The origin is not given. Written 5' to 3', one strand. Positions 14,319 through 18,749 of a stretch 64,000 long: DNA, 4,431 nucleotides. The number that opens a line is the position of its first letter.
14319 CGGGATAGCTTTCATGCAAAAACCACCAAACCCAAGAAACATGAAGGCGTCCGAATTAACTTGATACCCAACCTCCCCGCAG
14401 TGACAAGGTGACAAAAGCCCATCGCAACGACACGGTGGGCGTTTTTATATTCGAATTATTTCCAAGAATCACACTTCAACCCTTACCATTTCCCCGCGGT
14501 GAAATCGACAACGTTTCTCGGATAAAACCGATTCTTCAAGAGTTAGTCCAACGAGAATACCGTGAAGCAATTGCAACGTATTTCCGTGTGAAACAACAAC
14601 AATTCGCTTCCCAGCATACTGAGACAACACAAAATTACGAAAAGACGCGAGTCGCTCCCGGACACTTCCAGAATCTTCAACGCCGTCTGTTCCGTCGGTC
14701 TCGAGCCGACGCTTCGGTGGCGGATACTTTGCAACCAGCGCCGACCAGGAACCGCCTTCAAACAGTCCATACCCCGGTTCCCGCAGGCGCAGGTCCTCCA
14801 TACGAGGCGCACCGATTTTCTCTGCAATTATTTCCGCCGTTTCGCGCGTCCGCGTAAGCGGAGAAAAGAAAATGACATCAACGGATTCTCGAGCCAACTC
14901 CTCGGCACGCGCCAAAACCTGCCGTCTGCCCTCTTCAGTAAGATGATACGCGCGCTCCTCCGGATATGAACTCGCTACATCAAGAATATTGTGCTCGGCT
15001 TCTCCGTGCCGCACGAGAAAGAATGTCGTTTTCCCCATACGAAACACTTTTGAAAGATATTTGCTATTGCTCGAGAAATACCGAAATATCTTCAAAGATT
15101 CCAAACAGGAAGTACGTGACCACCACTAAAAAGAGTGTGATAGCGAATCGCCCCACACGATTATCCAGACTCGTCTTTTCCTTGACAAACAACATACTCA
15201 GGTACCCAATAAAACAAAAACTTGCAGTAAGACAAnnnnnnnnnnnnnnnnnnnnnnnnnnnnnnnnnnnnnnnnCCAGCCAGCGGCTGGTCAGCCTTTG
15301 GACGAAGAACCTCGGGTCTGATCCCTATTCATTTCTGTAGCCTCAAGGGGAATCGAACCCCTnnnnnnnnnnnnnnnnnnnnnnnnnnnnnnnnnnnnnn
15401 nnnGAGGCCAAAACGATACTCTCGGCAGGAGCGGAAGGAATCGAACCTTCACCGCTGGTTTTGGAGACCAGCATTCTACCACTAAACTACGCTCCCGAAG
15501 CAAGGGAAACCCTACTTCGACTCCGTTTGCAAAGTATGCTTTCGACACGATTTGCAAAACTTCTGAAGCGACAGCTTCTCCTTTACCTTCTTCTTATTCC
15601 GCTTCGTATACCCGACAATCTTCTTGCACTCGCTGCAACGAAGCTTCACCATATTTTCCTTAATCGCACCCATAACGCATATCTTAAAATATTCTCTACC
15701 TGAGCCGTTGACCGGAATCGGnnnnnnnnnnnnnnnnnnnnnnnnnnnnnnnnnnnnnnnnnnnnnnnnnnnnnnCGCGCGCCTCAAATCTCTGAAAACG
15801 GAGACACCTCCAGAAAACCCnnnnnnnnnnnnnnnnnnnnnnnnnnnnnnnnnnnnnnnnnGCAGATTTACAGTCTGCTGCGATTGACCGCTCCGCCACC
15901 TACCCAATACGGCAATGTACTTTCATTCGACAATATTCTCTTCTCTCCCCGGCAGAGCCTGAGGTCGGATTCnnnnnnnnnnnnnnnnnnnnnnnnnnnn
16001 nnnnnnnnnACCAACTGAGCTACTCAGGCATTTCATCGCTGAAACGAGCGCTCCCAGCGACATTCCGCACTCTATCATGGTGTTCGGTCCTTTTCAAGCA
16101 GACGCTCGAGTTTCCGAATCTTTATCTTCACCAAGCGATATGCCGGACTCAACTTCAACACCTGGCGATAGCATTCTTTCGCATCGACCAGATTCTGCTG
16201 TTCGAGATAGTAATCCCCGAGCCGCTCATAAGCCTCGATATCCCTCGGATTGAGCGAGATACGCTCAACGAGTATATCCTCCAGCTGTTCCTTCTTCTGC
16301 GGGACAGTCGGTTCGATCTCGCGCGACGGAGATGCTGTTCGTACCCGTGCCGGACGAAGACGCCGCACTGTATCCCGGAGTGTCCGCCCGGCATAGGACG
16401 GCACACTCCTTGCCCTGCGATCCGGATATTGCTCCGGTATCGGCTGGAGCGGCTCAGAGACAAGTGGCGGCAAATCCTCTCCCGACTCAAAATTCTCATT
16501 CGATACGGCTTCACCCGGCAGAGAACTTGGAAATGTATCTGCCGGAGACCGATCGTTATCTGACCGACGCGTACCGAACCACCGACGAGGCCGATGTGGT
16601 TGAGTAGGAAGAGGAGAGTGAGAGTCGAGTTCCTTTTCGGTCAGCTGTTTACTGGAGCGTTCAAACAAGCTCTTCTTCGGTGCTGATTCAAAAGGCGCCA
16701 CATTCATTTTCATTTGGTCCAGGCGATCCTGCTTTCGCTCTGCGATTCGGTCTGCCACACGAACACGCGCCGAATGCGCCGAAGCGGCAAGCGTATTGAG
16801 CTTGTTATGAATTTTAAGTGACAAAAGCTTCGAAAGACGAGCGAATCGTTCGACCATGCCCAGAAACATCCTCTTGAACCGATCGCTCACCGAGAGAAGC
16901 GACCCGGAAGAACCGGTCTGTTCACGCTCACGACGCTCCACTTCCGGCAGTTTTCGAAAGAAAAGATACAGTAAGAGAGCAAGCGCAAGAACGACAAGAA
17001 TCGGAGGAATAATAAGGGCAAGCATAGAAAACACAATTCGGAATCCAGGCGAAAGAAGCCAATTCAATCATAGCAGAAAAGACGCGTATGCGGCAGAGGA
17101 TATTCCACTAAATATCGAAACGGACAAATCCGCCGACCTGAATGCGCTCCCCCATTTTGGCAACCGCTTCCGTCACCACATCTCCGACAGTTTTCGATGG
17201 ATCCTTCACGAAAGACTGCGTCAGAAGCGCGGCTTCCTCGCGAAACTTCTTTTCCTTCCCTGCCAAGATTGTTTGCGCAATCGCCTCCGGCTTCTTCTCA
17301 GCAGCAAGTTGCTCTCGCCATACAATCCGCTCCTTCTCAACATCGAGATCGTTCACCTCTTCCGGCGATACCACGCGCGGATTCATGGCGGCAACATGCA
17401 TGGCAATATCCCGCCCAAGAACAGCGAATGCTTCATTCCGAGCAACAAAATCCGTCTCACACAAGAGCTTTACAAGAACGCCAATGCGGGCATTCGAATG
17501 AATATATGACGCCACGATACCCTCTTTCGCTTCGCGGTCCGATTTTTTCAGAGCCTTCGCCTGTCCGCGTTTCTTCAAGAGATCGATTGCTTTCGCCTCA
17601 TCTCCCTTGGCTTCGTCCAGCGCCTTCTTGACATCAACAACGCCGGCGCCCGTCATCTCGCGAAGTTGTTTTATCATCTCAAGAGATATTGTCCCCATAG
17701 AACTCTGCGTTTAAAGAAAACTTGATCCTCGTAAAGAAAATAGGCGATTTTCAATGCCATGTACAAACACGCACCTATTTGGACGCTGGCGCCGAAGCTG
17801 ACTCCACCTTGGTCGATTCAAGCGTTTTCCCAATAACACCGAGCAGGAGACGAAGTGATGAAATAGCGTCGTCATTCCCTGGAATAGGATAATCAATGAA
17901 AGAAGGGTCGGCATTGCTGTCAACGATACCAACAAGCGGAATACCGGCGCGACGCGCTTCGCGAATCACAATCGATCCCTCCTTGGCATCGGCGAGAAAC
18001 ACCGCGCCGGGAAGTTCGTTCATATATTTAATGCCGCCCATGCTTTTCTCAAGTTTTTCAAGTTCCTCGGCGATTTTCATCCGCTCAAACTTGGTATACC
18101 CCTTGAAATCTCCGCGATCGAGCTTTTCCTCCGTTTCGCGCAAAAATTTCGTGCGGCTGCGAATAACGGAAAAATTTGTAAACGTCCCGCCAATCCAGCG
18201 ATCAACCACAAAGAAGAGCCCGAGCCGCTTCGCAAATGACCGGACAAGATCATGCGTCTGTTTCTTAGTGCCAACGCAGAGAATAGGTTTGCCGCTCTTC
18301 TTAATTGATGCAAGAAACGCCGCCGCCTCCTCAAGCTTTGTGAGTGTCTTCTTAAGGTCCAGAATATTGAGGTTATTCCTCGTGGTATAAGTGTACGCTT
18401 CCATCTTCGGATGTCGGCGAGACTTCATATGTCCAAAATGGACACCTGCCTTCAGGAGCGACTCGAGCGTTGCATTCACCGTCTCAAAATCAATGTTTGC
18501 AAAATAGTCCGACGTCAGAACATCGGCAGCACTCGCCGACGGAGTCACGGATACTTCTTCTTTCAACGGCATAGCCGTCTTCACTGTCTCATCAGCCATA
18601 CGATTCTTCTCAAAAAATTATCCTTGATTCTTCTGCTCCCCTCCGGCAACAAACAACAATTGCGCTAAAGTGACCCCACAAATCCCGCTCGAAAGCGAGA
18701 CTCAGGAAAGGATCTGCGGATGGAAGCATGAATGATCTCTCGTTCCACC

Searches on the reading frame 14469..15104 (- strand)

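Call 28: search_protein_families(library=pfam, proteins=[window:14469-15104:-], max_evalue=0.001)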
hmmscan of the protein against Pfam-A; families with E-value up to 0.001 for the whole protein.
window:14469-15104:- (211 aa): 1 family
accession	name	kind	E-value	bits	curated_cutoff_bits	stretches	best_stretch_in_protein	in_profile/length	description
PF00300.27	His_Phos_1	-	2.7e-32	112.5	21.7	1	29-191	2-165/194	Histidine phosphatase superfamily (branch 1)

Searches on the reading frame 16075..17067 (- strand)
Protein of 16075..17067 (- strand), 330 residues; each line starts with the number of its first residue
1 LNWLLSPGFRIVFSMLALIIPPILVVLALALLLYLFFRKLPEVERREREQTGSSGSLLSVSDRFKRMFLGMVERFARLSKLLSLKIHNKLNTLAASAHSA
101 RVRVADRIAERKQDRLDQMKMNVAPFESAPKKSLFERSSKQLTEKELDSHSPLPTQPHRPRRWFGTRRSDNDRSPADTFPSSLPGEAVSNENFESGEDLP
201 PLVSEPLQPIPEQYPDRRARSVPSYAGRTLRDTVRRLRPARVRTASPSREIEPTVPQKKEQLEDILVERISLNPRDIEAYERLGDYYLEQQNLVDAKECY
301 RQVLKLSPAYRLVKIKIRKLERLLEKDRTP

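Call 28: search_protein_families(library=pfam, proteins=[window:16075-17067:-], max_evalue=0.001)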
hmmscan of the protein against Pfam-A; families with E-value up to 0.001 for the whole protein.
window:16075-17067:- (330 aa): 3 families
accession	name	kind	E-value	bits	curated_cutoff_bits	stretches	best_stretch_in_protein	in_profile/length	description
PF07719.23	TPR_2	-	2.1e-06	27.8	27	1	278-309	2-33/34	Tetratricopeptide repeat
PF00515.34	TPR_1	-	5.4e-05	23.3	27.8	1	278-308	2-32/34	Tetratricopeptide repeat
PF13181.12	TPR_8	-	0.0001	22.6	25.7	1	278-309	2-33/34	Tetratricopeptide repeat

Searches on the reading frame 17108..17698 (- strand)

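Call 28: search_protein_families(library=pfam, proteins=[window:17108-17698:-], max_evalue=0.001)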
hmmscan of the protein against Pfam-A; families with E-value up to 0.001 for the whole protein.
window:17108-17698:- (196 aa): 1 family
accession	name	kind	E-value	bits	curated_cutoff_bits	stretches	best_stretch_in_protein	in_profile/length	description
PF00889.24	EF_TS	-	1.6e-34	119.8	27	1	52-195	71-201/204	Elongation factor TS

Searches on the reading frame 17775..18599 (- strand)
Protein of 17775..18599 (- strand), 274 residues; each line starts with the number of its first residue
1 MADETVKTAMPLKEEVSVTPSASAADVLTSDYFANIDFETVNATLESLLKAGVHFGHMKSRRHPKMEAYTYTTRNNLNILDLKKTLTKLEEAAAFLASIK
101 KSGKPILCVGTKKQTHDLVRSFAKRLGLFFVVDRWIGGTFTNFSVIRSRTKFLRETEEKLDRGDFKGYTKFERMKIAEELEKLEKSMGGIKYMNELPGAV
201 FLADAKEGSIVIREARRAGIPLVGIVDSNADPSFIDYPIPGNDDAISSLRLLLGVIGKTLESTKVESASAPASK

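Call 28: search_protein_families(library=pfam, proteins=[window:17775-18599:-], max_evalue=0.001)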
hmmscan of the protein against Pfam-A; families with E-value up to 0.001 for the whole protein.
window:17775-18599:- (274 aa): 1 family
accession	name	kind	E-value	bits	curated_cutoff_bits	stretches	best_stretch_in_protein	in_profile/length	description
PF00318.25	Ribosomal_S2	-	5.6e-74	248.5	26.1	1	48-261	1-214/216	Ribosomal protein S2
